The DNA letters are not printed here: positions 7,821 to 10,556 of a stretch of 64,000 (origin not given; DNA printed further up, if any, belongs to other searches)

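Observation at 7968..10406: KAP-family NTPase with an internal TM insertion fused to at least 9 HEAT repeats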

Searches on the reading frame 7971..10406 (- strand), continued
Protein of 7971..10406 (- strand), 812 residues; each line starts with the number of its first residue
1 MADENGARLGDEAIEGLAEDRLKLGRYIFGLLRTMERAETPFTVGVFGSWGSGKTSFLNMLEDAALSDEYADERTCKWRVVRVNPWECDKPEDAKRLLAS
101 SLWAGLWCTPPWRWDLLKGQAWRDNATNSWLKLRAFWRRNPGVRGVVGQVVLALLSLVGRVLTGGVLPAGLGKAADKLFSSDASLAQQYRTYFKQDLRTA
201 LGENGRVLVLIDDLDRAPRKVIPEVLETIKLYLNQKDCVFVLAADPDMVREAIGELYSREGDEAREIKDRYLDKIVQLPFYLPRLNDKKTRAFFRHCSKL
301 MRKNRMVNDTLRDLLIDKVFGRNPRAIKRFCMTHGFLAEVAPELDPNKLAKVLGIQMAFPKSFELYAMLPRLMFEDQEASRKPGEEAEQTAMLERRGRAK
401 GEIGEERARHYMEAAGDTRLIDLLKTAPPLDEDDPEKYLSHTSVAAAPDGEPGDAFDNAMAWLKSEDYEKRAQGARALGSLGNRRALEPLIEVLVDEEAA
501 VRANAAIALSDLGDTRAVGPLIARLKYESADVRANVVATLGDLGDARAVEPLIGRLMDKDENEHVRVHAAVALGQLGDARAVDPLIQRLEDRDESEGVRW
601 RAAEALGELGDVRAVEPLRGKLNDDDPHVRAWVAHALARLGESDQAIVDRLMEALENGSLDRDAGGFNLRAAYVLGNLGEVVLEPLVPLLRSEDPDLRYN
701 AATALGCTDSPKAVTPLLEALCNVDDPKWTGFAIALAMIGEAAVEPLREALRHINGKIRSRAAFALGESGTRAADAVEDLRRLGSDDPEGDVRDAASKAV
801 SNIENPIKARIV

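Call 59: find_encoding_contigs(protein=window:7971-10406:-, flank=3000, max_places=3)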
Protein window:7971-10406:- (812 aa): no gene with exactly this product is on record in the collection.

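Call 66: search_protein_families(library=pfam, alignment_id=A5, max_evalue=0.00001)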
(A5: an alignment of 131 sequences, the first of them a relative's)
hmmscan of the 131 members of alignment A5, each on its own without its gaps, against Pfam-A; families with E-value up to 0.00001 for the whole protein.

A. member 1, L005:1181-2410:- (410 aa): 1 family
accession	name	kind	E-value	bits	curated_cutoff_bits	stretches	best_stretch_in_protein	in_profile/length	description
PF06056.18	Terminase_5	-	9.7e-06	25.9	20.3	0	13-50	3-40/58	Putative ATPase subunit of terminase (gpP-like)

B. families by the number of members that match (of 131 scanned): 139 families (the first 25 are shown)
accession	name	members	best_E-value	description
PF00583.31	Acetyltransf_1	9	4e-11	Acetyltransferase (GNAT) family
PF00270.35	DEAD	4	1.8e-47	DEAD/DEAH box helicase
PF04851.21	ResIII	4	3.6e-41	Type III restriction enzyme, res subunit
PF00271.37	Helicase_C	3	2.7e-32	Helicase conserved C-terminal domain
PF03547.23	Mem_trans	3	7.8e-20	Membrane transport protein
PF08281.18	Sigma70_r4_2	3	1.3e-15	Sigma-70, region 4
PF13508.13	Acetyltransf_7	3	2.9e-11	Acetyltransferase (GNAT) domain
PF04542.20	Sigma70_r2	3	3.9e-11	Sigma-70 region 2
PF18766.7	SWI2_SNF2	2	3.8e-46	SWI2/SNF2 ATPase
PF04313.20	HSDR_N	2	2.1e-25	Type I restriction enzyme R protein N terminus (HSDR_N)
PF07155.17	ECF-ribofla_trS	2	6e-22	ECF-type riboflavin transporter, S component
PF25174.1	Beta-prop_THOC3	2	1.5e-21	THOC3 beta-propeller domain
PF13676.11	TIR_2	2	1.2e-18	TIR domain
PF12680.13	SnoaL_2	2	4.7e-15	SnoaL-like domain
PF04471.18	Mrr_cat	2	8.9e-14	Restriction endonuclease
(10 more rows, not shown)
